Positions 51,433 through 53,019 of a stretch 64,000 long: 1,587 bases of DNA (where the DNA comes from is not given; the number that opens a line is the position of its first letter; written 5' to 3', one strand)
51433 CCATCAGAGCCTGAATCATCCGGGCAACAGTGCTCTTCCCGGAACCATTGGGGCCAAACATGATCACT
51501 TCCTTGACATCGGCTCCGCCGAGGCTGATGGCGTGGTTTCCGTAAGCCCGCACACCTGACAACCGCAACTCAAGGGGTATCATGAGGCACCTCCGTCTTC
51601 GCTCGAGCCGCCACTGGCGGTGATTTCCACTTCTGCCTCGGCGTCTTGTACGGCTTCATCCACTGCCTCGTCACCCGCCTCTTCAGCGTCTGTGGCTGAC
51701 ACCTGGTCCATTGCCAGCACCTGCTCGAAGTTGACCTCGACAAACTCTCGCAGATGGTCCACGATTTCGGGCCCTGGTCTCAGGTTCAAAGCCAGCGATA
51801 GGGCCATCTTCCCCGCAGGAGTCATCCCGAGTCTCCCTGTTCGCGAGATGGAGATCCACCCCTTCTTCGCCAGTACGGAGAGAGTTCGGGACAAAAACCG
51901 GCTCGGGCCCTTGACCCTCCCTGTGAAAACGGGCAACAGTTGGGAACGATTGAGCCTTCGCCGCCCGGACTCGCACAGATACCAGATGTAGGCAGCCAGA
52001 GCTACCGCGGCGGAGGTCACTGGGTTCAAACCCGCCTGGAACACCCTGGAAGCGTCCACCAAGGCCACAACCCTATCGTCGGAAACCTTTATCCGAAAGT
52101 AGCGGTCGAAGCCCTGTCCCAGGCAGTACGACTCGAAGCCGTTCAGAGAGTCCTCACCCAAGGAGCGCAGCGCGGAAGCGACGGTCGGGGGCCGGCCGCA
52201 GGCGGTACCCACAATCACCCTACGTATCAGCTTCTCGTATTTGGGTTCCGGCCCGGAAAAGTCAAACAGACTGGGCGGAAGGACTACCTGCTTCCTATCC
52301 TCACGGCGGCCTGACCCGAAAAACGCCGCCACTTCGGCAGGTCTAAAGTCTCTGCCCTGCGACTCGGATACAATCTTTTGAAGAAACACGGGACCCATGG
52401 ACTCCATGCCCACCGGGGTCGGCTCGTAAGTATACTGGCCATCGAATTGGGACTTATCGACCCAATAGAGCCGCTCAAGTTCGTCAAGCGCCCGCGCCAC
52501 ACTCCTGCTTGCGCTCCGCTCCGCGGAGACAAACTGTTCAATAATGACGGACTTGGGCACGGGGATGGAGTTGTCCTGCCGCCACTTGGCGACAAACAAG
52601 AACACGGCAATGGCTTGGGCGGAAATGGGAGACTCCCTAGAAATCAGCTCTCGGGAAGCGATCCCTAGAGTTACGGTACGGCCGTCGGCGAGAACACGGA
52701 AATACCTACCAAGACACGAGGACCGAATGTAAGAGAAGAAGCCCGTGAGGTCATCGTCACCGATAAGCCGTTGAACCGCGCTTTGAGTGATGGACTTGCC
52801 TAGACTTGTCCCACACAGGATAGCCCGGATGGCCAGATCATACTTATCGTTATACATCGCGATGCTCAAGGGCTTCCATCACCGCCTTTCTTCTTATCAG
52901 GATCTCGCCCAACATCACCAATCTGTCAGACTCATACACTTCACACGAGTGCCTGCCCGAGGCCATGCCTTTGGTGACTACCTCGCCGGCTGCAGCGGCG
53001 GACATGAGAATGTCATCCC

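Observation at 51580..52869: Internal tandem duplication makes the second subunit a covalent pseudo-dimer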

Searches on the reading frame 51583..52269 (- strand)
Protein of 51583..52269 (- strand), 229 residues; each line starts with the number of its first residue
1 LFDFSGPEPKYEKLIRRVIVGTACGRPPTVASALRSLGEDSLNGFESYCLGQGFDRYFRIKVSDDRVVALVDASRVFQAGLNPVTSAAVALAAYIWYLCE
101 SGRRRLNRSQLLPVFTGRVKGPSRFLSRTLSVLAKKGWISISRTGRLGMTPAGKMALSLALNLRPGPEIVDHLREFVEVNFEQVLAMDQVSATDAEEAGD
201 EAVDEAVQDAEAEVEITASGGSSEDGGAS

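Call 21: search_protein_families(library=padloc, proteins=[window:51583-52269:-], max_evalue=10)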
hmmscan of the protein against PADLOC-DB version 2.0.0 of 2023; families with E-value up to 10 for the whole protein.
seq(229 aa): 0 families

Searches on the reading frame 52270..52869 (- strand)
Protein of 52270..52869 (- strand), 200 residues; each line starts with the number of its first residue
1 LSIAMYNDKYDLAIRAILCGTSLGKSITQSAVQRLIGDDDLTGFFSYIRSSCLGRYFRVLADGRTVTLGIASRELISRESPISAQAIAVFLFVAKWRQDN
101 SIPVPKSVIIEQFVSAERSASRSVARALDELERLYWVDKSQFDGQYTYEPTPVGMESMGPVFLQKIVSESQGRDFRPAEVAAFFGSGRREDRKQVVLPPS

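Call 21: search_protein_families(library=padloc, proteins=[window:52270-52869:-], max_evalue=10)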
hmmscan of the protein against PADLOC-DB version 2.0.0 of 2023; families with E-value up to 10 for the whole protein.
seq(200 aa): 1 family
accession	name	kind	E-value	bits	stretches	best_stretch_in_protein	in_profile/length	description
PDLC00570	JetB3|JetB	-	4.9e-06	24.2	1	32-184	58-216/228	Unknown function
